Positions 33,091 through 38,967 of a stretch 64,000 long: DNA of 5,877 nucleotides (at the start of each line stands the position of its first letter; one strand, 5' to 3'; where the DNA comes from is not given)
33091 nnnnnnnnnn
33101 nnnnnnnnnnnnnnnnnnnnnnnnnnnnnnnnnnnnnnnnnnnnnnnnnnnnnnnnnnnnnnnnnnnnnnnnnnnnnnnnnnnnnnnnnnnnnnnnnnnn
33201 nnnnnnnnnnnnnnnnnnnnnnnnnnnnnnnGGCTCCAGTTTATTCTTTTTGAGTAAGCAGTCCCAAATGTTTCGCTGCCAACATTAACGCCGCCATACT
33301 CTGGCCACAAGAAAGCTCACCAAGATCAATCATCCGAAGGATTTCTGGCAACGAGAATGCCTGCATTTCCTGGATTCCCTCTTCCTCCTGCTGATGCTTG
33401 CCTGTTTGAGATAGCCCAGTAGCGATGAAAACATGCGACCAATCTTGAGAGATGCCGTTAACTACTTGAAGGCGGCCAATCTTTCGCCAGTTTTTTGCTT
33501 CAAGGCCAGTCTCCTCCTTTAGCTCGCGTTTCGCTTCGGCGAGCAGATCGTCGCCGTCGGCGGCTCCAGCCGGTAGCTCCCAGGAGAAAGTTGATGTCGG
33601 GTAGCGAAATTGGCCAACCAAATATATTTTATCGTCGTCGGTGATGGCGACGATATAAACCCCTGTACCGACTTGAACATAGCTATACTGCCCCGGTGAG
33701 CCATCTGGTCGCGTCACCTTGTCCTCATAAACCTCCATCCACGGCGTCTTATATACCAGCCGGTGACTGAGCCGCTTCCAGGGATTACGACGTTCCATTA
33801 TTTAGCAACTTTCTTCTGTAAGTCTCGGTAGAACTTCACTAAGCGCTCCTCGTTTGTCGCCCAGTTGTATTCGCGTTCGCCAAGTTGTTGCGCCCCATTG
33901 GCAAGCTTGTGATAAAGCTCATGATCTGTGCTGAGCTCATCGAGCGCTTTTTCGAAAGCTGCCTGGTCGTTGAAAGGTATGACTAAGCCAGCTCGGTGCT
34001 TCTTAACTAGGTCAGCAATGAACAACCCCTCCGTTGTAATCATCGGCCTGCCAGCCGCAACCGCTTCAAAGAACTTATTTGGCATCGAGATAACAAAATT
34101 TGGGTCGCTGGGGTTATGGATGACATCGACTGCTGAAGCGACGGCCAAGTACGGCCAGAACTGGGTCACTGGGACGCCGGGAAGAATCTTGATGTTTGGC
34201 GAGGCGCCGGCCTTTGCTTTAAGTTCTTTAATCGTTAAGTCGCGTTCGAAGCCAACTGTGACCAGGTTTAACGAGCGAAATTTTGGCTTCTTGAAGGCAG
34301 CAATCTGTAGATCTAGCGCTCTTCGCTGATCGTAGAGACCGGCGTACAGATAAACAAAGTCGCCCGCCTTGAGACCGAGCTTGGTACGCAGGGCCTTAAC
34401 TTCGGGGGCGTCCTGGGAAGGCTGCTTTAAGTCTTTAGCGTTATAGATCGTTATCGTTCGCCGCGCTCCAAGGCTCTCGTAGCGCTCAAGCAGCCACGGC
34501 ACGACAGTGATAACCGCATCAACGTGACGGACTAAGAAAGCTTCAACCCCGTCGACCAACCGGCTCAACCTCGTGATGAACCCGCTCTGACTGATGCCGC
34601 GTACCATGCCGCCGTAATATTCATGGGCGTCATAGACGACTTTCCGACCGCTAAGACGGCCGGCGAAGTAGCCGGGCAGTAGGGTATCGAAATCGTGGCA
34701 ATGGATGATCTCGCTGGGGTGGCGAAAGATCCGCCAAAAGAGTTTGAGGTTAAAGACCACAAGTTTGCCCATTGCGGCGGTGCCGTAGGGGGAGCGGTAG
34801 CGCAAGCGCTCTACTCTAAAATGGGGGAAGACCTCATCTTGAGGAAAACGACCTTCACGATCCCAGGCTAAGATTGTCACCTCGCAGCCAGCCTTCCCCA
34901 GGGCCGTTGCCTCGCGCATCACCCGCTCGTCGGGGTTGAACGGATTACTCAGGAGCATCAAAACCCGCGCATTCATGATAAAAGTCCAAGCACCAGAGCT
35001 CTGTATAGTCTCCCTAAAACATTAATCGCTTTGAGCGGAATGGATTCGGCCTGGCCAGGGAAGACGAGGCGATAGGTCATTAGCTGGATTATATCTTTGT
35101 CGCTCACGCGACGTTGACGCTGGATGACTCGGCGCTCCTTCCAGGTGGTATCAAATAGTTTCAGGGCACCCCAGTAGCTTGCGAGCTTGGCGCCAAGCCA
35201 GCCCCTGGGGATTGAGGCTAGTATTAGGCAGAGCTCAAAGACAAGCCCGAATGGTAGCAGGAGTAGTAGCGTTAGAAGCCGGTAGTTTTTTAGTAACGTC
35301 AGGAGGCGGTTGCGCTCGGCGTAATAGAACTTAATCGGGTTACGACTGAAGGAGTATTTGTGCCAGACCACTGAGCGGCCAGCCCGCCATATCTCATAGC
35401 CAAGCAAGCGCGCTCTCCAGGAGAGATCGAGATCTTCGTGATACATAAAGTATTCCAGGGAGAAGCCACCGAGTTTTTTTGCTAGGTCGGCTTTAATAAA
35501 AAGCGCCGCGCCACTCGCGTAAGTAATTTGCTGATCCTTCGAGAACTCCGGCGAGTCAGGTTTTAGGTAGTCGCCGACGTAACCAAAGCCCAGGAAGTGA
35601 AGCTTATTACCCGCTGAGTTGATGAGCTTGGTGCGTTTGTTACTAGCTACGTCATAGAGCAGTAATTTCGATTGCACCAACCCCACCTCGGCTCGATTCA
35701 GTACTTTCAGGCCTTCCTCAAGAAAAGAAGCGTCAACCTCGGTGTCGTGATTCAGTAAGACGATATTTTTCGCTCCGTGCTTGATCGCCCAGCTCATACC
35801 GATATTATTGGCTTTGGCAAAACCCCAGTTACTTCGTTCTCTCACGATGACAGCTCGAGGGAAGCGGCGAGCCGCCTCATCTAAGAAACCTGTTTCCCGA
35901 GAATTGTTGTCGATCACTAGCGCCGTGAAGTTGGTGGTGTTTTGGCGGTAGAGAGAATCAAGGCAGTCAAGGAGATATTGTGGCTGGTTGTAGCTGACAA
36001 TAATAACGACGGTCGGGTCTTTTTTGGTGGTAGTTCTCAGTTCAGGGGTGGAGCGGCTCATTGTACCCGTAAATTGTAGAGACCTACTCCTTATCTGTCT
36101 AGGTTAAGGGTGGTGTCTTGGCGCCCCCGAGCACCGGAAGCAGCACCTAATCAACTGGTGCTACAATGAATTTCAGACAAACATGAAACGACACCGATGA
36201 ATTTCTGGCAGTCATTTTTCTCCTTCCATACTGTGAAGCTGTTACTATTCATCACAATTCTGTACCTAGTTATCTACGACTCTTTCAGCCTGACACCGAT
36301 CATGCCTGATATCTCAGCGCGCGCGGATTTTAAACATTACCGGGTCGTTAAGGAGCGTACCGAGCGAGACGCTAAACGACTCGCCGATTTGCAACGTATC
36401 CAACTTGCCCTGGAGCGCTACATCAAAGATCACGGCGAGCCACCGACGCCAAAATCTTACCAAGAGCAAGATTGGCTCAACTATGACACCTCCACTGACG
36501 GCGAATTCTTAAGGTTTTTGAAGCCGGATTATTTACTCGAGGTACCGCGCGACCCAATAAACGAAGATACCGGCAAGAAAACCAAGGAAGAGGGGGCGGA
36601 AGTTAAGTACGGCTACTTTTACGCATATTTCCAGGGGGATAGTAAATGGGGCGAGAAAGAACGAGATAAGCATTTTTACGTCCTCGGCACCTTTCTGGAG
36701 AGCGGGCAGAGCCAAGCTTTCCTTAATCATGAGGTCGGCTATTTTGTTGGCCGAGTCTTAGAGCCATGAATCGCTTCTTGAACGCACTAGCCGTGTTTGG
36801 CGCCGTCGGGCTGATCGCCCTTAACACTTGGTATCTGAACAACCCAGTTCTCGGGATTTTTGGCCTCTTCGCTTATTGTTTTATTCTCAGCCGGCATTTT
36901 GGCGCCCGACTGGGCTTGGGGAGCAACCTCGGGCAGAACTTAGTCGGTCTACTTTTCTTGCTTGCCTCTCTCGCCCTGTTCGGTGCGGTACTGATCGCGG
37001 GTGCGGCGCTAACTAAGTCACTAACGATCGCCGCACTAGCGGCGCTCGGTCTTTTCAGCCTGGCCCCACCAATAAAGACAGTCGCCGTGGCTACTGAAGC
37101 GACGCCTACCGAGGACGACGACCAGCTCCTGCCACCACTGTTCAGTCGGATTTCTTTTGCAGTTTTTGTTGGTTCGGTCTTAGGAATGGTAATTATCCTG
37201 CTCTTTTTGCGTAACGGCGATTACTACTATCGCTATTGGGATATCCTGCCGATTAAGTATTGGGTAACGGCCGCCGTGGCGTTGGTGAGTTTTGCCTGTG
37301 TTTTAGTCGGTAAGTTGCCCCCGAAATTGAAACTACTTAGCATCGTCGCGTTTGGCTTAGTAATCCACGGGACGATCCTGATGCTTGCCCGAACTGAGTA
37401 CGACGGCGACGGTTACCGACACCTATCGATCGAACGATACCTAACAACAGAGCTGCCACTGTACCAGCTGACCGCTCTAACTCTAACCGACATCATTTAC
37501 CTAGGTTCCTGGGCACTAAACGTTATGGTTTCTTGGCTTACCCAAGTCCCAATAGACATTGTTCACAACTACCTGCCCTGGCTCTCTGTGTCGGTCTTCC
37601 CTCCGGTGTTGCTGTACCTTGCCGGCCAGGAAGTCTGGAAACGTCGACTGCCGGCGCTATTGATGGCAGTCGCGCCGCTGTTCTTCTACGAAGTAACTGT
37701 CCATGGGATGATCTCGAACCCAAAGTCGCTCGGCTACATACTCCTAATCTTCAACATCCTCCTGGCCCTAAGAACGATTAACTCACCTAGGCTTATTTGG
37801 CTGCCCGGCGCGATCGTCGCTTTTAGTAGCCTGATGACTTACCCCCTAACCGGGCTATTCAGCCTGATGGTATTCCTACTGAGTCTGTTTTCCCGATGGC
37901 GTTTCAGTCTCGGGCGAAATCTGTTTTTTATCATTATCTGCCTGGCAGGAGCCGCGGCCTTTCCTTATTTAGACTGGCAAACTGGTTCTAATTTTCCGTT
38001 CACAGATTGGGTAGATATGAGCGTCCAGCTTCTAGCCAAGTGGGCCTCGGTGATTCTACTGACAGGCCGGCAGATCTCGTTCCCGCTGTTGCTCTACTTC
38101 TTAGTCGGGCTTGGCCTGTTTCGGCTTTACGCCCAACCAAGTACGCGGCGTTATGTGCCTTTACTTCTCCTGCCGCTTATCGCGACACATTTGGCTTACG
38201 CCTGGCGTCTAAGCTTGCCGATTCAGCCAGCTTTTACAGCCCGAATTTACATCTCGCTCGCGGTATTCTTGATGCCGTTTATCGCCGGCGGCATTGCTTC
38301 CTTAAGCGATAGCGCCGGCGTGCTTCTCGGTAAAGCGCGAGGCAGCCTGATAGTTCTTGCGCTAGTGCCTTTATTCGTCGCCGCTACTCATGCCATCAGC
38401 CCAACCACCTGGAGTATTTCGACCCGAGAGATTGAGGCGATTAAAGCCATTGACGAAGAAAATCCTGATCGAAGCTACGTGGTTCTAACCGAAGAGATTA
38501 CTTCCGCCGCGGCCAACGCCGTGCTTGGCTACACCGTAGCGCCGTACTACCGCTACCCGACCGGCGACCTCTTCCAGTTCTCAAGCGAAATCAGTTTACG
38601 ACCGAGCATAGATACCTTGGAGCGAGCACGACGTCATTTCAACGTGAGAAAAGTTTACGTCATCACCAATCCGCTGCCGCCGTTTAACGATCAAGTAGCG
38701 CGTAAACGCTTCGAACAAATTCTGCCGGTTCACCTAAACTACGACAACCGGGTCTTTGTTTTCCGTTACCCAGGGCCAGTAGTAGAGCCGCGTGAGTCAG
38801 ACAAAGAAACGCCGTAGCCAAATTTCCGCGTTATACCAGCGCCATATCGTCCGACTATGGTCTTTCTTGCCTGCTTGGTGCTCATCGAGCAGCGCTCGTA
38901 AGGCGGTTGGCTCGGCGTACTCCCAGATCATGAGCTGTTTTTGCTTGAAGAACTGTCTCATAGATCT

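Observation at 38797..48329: Two AsnB-like amidotransferases plus a zinc-ribbon methyltransferase embedded in the glycan locus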

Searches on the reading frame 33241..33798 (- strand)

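Call 7: search_protein_families(library=pfam, proteins=[window:33241-33798:-])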
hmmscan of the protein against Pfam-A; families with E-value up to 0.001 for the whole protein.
window:33241-33798:- (185 aa): 1 family
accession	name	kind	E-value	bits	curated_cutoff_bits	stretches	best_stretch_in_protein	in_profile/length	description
PF00293.34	NUDIX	-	4.4e-14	53.1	21.1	1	46-153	5-118/134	NUDIX domain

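Call 67: search_protein_families(library=ncbifam, proteins=[window:33241-33798:-], max_evalue=1e-10)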
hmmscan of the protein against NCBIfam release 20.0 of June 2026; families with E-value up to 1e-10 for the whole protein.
window:33241-33798:- (185 aa): 1 family
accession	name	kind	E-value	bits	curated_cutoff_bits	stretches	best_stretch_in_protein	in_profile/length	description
NF008736.0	PRK11762.1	equivalog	1.4e-16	60.5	169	1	45-178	48-181/186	ADP compounds hydrolase NudE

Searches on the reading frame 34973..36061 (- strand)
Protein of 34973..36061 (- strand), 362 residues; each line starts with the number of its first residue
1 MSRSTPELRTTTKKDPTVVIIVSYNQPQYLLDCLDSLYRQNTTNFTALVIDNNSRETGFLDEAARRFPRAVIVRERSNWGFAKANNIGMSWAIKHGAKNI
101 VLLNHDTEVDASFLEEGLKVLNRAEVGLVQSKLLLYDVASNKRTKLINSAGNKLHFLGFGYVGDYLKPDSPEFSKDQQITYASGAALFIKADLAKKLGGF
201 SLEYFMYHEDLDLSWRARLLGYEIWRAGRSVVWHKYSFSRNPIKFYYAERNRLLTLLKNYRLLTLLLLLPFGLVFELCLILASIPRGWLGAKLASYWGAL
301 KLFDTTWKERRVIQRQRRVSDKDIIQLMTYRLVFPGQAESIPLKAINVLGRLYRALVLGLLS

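Call 7: search_protein_families(library=pfam, proteins=[window:34973-36061:-])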
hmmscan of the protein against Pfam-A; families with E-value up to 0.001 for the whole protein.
window:34973-36061:- (362 aa): 3 families
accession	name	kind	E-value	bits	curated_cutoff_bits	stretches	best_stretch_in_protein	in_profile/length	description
PF00535.33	Glycos_transf_2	-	4.3e-17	63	23.3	1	19-162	2-132/168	Glycosyl transferase family 2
PF13641.12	Glyco_tranf_2_3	-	6.6e-12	46.4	27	1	17-238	3-213/230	Glycosyltransferase like family 2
PF13632.12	Glyco_trans_2_3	-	2e-07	31.5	27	1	100-289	2-181/198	Glycosyl transferase family group 2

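Call 67: search_protein_families(library=ncbifam, proteins=[window:34973-36061:-], max_evalue=1e-10)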
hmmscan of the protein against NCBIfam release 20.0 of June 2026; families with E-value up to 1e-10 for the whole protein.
window:34973-36061:- (362 aa): 2 families
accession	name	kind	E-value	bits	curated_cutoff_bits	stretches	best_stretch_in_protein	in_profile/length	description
TIGR01556.1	rhamnosyltran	subfamily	1.9e-19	70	200.55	1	32-269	12-249/281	rhamnosyltransferase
TIGR03965.1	mycofact_glyco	equivalog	6.6e-11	41.7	280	0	12-235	71-281/467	mycofactocin biosynthesis glycosyltransferase MftF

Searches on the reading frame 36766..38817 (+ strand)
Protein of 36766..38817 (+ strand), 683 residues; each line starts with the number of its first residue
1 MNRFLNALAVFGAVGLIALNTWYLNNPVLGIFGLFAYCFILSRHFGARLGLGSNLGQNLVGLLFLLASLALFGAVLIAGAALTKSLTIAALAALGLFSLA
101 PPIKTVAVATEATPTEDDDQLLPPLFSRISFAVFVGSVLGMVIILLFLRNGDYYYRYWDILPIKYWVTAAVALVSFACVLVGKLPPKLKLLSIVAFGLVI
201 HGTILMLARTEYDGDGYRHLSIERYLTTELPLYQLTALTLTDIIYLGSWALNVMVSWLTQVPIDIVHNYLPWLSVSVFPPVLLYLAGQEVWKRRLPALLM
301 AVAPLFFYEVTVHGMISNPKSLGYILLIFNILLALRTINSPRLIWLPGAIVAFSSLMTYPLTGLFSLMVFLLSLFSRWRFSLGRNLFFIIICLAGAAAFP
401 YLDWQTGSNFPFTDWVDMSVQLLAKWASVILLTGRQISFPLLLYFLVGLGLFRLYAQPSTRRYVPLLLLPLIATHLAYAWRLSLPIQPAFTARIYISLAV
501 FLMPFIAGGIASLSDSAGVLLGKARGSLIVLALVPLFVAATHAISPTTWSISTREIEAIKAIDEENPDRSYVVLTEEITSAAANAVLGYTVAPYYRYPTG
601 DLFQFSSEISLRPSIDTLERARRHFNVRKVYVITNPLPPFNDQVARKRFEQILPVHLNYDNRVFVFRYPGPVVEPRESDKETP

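Call 4: search_protein_families(library=pfam, proteins=[window:36766-38817:+])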
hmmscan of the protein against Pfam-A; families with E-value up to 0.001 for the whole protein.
window:36766-38817:+ (683 aa): 0 families

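Call 5: search_protein_families(library=ncbifam, proteins=[window:36766-38817:+], max_evalue=0.00001)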
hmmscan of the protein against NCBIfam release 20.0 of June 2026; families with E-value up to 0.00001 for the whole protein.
window:36766-38817:+ (683 aa): 0 families
